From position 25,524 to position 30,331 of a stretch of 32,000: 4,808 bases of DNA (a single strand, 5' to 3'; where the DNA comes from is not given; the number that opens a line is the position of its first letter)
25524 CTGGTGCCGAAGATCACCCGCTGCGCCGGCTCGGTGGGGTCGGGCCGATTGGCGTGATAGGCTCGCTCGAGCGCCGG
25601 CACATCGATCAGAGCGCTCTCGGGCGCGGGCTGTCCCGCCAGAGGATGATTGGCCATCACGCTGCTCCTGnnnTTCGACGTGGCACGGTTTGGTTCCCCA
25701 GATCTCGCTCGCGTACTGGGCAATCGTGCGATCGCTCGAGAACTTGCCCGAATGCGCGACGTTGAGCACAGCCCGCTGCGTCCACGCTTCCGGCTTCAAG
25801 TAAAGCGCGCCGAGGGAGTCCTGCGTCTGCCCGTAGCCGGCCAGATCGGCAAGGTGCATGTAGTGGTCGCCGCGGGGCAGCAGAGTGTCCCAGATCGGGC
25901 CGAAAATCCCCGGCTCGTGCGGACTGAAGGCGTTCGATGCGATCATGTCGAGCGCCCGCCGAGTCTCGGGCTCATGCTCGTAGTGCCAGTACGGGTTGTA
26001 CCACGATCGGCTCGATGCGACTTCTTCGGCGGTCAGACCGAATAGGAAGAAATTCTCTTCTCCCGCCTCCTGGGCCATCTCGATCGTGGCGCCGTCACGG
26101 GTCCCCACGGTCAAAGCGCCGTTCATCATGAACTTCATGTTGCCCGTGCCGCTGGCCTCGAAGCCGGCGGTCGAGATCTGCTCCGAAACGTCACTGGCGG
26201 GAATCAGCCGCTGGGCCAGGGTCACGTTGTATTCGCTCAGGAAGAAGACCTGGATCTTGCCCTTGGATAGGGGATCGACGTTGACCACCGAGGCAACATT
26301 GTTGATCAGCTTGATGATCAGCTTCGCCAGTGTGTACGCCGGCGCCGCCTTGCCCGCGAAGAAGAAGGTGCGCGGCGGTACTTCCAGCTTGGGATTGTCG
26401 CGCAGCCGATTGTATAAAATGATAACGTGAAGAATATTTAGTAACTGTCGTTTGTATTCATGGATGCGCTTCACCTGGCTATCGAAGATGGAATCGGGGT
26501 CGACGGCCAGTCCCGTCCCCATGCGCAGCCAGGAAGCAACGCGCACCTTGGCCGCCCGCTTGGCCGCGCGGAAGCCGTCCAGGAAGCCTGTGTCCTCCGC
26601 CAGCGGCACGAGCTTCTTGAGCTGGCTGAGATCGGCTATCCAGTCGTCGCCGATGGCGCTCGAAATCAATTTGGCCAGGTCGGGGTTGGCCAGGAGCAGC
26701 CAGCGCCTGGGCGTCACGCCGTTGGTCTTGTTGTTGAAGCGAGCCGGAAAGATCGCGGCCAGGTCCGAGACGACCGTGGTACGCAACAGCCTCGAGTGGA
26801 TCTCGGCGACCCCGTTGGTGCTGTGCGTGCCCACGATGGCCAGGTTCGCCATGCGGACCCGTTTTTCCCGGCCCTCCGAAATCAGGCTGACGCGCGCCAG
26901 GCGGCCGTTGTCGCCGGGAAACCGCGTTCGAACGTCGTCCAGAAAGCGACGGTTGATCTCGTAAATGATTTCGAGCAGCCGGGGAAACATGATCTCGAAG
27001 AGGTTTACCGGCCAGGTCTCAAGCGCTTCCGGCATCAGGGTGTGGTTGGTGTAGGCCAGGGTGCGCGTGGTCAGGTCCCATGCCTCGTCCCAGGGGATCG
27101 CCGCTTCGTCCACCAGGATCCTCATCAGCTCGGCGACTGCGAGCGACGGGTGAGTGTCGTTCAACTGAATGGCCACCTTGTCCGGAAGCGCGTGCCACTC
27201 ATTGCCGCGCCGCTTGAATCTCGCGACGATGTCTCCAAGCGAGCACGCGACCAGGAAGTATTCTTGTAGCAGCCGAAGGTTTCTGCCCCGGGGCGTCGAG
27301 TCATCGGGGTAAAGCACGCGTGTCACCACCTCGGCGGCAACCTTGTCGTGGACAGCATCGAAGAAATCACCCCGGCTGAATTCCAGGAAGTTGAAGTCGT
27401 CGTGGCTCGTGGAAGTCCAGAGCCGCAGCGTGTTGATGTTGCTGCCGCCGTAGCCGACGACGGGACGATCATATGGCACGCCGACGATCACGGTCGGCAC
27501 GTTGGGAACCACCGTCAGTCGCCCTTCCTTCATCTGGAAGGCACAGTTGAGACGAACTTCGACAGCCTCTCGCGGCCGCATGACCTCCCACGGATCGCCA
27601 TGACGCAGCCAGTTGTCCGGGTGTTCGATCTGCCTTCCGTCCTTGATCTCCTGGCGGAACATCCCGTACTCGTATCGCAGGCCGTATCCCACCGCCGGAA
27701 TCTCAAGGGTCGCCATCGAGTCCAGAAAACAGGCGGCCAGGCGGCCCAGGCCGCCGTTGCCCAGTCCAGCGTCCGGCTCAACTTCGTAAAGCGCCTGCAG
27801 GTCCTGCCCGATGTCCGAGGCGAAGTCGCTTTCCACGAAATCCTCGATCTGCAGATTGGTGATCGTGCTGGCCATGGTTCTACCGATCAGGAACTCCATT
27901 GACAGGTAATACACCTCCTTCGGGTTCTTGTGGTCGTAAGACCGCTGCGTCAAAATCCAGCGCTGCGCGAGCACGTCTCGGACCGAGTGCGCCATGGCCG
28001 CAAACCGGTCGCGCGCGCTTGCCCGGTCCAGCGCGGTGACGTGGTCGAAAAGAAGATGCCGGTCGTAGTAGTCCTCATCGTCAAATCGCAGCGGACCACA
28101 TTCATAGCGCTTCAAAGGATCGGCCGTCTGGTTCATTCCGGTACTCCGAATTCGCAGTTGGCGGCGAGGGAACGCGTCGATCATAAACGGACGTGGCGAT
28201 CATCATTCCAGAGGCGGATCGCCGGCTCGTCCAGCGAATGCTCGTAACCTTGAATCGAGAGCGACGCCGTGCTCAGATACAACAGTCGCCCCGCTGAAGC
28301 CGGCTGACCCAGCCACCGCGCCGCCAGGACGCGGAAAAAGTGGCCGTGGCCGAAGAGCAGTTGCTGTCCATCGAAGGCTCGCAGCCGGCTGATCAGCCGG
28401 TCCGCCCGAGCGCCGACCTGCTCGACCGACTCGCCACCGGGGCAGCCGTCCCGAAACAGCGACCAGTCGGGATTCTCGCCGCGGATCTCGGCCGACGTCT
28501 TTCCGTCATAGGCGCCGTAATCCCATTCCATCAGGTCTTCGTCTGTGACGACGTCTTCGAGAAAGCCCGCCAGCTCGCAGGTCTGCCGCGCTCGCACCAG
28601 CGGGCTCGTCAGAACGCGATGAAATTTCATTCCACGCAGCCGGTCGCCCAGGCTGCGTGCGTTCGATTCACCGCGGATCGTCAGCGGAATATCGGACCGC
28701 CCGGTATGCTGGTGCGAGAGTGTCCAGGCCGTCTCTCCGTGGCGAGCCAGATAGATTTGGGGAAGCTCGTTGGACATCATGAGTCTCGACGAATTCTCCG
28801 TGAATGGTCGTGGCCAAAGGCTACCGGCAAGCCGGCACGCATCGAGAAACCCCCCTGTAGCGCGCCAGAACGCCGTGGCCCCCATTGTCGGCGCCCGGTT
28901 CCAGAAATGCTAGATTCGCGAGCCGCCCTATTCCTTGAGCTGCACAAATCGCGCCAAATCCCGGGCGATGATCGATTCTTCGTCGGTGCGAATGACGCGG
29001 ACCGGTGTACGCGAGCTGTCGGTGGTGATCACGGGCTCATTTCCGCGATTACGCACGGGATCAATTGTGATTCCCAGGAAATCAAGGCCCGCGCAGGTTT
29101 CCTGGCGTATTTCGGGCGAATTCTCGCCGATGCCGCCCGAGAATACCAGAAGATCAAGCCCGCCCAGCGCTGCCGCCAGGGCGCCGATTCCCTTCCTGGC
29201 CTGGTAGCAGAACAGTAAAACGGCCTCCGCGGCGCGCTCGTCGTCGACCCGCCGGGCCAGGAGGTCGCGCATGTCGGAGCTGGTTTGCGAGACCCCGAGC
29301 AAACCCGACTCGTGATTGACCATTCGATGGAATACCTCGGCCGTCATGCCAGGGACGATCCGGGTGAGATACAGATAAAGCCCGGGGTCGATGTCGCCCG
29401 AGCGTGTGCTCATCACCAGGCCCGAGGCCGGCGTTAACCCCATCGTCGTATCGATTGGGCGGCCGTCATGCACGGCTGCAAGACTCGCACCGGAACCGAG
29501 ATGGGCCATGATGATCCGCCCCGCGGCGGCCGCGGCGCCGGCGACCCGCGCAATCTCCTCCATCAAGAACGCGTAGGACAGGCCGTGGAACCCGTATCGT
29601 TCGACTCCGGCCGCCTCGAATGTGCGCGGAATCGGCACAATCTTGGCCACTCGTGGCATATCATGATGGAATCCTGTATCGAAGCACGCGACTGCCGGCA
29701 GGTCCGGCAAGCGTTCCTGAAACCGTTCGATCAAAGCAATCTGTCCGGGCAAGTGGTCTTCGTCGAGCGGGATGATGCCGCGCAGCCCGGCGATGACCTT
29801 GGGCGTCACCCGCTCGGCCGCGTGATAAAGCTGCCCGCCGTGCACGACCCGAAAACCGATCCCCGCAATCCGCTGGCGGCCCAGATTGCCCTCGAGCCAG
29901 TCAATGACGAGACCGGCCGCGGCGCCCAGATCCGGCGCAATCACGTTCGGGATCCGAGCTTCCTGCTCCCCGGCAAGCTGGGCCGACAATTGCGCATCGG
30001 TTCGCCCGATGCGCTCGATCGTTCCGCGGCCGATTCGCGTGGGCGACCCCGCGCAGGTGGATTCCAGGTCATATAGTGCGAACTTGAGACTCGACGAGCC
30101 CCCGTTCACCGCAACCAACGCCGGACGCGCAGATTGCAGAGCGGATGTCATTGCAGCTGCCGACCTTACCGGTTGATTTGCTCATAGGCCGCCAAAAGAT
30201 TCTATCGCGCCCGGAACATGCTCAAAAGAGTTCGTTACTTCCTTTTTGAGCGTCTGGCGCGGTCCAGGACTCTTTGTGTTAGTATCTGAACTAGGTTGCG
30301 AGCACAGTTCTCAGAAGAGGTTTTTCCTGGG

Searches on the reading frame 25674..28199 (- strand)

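Call 28: search_protein_families(library=pfam, proteins=[window:25674-28199:-], max_evalue=0.001)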
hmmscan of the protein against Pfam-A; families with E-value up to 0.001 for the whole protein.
window:25674-28199:- (842 aa): 1 family
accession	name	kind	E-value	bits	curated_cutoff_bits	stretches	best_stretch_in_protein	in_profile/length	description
PF00343.26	Phosphorylase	-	0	1012.7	27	1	129-835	3-712/713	Carbohydrate phosphorylase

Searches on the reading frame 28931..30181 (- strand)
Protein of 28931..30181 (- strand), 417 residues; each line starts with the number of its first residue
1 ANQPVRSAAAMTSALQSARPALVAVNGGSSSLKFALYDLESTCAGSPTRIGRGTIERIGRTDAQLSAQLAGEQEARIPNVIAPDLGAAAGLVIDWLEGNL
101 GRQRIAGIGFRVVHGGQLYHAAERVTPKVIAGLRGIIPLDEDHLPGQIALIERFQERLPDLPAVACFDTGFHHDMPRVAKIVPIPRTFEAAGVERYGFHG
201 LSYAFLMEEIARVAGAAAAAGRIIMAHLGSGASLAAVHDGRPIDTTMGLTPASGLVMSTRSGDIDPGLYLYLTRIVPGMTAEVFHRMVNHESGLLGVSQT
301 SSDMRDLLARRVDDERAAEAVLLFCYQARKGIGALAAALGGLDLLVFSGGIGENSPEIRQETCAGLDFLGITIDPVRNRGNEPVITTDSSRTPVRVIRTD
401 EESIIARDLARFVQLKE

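Call 28: search_protein_families(library=pfam, proteins=[window:28931-30181:-], max_evalue=0.001)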
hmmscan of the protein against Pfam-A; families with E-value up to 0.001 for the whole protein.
window:28931-30181:- (417 aa): 1 family
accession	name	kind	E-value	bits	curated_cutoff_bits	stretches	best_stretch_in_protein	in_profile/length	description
PF00871.23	Acetate_kinase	-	1.5e-102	343.6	22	1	23-407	3-392/392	Acetokinase family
